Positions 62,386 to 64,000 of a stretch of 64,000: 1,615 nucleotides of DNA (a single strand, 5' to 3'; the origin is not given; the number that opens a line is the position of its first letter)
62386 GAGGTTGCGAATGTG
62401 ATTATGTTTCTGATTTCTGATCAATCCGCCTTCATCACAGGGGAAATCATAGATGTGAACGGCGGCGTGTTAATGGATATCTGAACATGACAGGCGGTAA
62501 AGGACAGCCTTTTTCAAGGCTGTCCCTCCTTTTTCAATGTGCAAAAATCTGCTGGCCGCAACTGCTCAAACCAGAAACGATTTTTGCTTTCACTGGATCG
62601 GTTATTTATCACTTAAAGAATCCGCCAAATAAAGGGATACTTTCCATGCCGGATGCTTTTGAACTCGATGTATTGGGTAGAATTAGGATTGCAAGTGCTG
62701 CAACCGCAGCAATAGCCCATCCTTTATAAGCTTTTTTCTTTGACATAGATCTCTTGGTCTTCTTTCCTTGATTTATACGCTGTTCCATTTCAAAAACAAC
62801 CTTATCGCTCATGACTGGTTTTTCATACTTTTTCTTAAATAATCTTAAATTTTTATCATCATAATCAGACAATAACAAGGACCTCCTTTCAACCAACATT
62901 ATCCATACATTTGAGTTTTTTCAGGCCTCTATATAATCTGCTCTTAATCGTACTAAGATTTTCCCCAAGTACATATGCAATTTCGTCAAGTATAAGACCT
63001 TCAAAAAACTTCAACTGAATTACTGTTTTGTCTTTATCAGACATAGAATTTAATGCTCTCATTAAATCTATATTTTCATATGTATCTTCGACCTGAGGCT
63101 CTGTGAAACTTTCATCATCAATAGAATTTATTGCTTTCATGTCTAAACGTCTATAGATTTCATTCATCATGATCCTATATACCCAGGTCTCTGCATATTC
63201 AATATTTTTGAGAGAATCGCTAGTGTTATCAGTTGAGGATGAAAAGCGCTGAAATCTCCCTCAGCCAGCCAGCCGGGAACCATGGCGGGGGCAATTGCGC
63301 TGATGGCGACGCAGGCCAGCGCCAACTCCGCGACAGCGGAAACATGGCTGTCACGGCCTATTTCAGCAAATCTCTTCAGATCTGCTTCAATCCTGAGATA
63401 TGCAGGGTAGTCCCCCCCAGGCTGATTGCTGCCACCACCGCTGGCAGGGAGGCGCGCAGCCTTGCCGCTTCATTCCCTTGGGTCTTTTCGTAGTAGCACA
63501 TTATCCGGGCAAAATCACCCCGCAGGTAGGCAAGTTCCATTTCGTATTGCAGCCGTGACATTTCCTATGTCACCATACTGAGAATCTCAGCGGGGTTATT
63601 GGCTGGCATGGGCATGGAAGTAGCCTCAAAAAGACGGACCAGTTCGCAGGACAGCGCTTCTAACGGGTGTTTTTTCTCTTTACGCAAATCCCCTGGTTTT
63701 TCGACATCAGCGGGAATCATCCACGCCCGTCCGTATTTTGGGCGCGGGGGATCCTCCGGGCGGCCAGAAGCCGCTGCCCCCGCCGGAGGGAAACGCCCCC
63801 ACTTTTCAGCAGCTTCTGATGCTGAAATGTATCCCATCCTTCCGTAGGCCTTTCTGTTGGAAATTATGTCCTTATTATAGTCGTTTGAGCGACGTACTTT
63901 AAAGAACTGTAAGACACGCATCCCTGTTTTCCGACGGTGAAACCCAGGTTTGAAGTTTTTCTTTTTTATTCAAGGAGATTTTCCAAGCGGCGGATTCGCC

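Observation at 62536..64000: Low-GC patchwork at the window edge: 5'-truncated sigma-70-family gene plus small membrane anti-sigma-like ORF plus Xis-like HTH ORF, likely a decayed mobile or horizontally acquired element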

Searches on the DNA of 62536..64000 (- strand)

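Call 36: search_rna_families(source=L020, start=6300, end=10800, threshold=evalue, max_evalue=1)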
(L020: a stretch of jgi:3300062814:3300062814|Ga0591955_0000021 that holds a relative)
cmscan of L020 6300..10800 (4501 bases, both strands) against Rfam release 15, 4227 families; matches with E-value up to 1: 0.
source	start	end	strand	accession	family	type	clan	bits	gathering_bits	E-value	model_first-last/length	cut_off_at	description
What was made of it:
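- Tried and rejected: Rfam at permissive threshold over the islet: nothing (call 36).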

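Call 42: search_dna_similar(query=window:62536-64000:-, collection=plasmids, mode=distant, max_rows=10)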
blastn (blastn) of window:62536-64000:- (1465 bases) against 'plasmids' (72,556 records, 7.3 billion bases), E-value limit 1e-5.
No match.

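Call 43: search_dna_similar(query=window:62536-64000:-, collection=phages, mode=distant, max_rows=10)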
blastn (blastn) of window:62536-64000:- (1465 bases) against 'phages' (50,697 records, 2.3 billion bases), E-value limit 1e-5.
No match.
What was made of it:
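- On Integrative mobile element (ICE/IME/prophage/genomic island with att sites): No plasmid or phage DNA match (calls 42, 43).
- No nucleotide match to plasmid or phage collections (calls 42, 43).
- Tried and rejected: Plasmid and phage nucleotide searches of 62536-64000: no match (calls 42, 43).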

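Call 44: search_dna_similar(query=L020:6870-9250:+, collection=plasmids, mode=distant, max_rows=10)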
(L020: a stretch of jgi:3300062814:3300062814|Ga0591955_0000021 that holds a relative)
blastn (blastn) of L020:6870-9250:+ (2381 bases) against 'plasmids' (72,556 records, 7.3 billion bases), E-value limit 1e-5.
Records with a match: 5; places in all: 5; records where one place covers at least 80% of the query: 0.
Best place of each record, by identity: 90-95% 1; 60-80% 4.
By first word of the organism name: Staphylococcus 3; Acetoanaerobium 1; Vibrio 1.
By predicted mobility (MOB-suite, as given by PLSDB): conjugative 3; non-mobilizable 2.
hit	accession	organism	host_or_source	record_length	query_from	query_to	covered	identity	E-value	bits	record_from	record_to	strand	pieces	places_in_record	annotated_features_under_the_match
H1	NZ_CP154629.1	Acetoanaerobium noterae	cell culture,Sludge of a digestion ...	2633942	1360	2143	33%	64.6%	2e-26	130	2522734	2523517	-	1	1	none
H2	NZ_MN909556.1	Staphylococcus saprophyticus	-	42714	1861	2052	8%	67.7%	6e-8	68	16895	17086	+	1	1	abc-f: Vga family ABC-F type ribosomal protection protein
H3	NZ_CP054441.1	Staphylococcus saprophyticus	Homo sapiens,whole organism,urine ...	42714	1861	2052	8%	67.7%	6e-8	68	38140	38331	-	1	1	abc-f: Vga family ABC-F type ribosomal protection protein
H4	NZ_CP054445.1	Staphylococcus saprophyticus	Homo sapiens,whole organism,urine ...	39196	1861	2052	8%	67.7%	6e-8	68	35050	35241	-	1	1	abc-f: Vga family ABC-F type ribosomal protection protein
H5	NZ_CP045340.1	Vibrio sp. THAF190c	pure culture,Surface of a polyethylene ...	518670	1637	1679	2%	90.7%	9e-6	61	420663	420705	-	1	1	fecE: Fe(3+) dicitrate ABC transporter ATP-binding protein FecE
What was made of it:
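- Tried and rejected: The ABC-F module against plasmids gave only distant Vga/ABC hits (call 44).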

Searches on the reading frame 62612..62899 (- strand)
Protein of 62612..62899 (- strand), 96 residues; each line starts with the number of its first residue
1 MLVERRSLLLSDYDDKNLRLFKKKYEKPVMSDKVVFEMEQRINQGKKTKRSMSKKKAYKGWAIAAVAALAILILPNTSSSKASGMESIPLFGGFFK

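Call 7: search_protein_families(library=pfam, max_evalue=1, proteins=[window:62612-62899:-])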
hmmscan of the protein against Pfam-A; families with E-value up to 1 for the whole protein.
seq(96 aa): 3 families
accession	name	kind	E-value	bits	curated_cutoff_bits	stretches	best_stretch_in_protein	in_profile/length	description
PF13786.12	DUF4179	-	0.0038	18.1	30.1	1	54-96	2-45/94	Domain of unknown function (DUF4179)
PF08122.17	NDUF_B12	-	0.1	12.9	22.7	1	44-74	13-42/55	NADH-ubiquinone oxidoreductase B12 subunit family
PF06708.16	DUF1195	-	0.34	11.1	25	1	48-72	20-44/147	Protein of unknown function (DUF1195)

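Call 11: search_protein_families(library=ncbifam, max_evalue=0.01, proteins=[window:62612-62899:-])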
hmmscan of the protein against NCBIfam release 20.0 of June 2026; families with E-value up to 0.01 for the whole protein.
seq(96 aa): 1 family
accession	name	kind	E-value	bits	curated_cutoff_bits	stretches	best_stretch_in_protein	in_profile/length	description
NF052658.1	RsiV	equivalog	3.6e-07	29.8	250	1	18-93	2-72/286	anti-sigma-V factor RsiV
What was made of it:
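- On RsiV anti-sigma factor: Weak DUF4179 and RsiV hits (calls 7, 11).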

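Call 57: search_protein_families(library=phrogs, max_evalue=0.01, proteins=[window:62612-62875:-])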
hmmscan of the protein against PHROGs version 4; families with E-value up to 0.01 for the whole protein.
seq(88 aa): 0 families
